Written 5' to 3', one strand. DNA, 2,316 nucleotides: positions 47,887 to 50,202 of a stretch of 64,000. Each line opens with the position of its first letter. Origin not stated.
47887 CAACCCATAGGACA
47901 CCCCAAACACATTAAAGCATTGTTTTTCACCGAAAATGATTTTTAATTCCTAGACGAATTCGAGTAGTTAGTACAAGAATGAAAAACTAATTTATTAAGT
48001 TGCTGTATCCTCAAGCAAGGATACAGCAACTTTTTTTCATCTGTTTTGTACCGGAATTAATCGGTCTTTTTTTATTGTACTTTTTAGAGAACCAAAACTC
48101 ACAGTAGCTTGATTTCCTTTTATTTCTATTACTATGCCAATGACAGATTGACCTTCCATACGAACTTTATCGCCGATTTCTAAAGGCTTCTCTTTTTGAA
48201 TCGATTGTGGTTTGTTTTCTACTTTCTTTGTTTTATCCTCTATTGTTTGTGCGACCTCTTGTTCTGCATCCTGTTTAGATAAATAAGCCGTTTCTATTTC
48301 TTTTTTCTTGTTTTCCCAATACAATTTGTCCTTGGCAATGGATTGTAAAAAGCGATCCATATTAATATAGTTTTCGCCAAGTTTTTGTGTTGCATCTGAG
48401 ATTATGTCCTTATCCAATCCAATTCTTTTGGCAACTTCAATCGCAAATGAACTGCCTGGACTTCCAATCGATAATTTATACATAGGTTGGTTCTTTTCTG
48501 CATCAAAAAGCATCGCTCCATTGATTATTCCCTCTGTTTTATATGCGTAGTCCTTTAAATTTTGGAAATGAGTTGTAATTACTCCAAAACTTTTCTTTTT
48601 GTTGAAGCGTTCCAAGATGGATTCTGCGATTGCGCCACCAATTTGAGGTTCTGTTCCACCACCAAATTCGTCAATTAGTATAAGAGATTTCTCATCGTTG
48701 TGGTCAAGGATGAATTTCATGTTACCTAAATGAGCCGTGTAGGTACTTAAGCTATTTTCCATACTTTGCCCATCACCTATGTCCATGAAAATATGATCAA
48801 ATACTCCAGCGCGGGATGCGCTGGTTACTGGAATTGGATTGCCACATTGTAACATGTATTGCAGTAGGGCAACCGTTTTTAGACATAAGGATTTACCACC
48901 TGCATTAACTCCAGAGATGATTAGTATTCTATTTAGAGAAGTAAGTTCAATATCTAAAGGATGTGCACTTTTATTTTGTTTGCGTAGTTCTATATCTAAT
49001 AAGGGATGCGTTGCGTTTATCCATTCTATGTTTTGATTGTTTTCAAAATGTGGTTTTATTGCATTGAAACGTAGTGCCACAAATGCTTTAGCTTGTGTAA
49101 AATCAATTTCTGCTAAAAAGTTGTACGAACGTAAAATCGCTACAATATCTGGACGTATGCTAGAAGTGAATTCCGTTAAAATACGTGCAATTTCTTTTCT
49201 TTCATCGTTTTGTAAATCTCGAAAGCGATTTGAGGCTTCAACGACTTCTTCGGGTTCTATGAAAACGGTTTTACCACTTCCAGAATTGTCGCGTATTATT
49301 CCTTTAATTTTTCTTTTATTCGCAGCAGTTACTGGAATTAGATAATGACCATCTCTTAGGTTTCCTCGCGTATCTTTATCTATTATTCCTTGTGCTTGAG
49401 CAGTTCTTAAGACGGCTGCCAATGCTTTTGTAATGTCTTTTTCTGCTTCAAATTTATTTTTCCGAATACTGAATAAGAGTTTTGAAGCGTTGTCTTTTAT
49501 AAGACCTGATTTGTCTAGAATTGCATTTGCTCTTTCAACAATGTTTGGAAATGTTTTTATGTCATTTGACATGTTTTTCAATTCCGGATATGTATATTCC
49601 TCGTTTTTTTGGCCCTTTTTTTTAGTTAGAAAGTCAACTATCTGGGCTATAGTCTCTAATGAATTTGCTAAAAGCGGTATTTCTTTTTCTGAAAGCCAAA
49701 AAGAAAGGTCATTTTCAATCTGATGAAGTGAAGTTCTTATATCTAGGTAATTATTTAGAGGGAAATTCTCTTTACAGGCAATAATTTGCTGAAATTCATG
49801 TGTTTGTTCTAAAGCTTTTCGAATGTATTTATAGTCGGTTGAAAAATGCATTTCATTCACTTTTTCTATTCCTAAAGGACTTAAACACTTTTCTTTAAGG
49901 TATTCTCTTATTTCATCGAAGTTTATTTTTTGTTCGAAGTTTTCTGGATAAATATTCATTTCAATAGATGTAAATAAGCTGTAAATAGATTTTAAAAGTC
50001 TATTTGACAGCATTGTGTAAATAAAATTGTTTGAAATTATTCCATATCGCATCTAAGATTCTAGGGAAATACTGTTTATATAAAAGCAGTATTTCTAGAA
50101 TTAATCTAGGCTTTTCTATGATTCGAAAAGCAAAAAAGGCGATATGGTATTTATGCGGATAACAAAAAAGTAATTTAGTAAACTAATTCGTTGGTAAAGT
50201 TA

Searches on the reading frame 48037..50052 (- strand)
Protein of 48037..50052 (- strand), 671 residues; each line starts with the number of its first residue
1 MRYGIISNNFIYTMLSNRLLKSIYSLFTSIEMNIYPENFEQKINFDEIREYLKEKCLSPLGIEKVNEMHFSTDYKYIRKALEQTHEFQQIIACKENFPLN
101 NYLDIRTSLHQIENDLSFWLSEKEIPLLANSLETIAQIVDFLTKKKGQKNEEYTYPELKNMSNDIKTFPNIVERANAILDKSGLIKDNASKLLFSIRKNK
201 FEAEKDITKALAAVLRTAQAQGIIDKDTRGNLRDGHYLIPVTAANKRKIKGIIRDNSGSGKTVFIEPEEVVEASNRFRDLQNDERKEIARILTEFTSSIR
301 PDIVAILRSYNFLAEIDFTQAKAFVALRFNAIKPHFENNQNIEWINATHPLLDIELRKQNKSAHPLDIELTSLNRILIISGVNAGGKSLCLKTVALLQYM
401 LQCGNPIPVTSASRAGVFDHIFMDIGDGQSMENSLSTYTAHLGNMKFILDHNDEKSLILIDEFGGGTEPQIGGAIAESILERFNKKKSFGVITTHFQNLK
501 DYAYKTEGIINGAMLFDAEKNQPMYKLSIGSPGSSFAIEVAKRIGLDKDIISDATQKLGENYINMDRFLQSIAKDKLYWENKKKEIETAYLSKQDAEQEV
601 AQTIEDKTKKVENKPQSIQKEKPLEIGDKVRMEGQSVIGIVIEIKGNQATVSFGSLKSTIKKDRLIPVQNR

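Call 40: search_protein_families(library=pfam, proteins=[window:48037-50052:-])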
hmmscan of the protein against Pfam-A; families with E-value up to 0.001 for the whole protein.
window:48037-50052:- (671 aa): 2 families
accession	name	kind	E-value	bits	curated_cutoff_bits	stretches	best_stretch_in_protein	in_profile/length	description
PF00488.27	MutS_V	-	2.3e-31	109.7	30.2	1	377-558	1-184/188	MutS domain V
PF20297.4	MSSS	-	7.8e-09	35.5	26.8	1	626-665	1-42/42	MutS2 and Smr-associated SH3 domain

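Call 49: find_homologous_proteins(query=window:48037-50052:-, max_evalue=1e-50)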
Query window:48037-50052:- (671 aa): 8000 proteins with E <= 1e-50 among 8000 candidates; the best 120 are listed.
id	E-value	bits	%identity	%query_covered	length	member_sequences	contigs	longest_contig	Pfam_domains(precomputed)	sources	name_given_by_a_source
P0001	0.0e+0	1482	100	100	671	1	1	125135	PF20297.5,PF00488.28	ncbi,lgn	-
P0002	7.4e-281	951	68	95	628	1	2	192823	PF20297.5,PF00488.28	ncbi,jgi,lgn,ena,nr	ncbi:MAG: DNA mismatch repair protein MutS [Flavobacteriaceae bacterium]|jgi:DNA mismatch repair pro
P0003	4.0e-280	949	68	95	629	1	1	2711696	PF20297.5,PF00488.28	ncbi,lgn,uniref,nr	ncbi:DNA mismatch repair protein MutS [Flavobacterium agricola]|uniref:DNA mismatch repair protein M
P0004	5.7e-280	948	68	95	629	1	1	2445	PF20297.5,PF00488.28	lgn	-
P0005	8.8e-280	948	68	95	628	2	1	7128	PF20297.5,PF00488.28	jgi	jgi:DNA mismatch repair protein MutS2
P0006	1.0e-279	948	67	95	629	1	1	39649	PF20297.5,PF00488.28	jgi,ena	-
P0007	1.0e-279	947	67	95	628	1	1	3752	PF20297.5,PF00488.28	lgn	-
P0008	1.2e-279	947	67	95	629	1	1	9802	PF20297.5,PF00488.28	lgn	-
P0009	2.4e-279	946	67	95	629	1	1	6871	PF20297.5,PF00488.28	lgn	-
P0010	3.6e-279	946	67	95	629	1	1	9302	PF20297.5,PF00488.28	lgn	-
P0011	4.5e-279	945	67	95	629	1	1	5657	PF20297.5,PF00488.28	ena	-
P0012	5.3e-279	945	68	95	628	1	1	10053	PF20297.5,PF00488.28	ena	-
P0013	5.5e-279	945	67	95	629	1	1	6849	PF20297.5,PF00488.28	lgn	-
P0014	5.8e-279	945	67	95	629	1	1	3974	PF20297.5,PF00488.28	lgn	-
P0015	6.9e-279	945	67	95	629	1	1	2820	PF20297.5,PF00488.28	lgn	-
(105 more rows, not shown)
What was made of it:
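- On Flavo-1 (RF01705): The nearest MutS2 relatives are Flavobacteriaceae at 68% identity (call 49).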

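Call 50: find_encoding_contigs(protein=P0001, flank=10000, max_places=3)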
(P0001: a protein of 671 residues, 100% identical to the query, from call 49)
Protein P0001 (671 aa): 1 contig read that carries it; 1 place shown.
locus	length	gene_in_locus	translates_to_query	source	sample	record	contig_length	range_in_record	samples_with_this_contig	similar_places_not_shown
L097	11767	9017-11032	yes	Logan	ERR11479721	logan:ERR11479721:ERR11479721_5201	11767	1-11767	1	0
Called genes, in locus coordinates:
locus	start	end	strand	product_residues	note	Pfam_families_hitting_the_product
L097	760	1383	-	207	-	PF00027:cNMP_binding, PF13545:HTH_Crp_2, PF00325:Crp (weak)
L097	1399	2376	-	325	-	PF04173:DoxD, PF07680:DoxA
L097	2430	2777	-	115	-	-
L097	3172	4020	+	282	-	-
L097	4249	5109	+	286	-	PF00165:HTH_AraC, PF12833:HTH_18, PF01035:DNA_binding_1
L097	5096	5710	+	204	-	PF13532:2OG-FeII_Oxy_2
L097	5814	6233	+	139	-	-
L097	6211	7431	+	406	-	-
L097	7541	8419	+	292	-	PF02678:Pirin, PF05726:Pirin_C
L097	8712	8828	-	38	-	-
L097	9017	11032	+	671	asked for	PF00488:MutS_V, PF20297:MSSS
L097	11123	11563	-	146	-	-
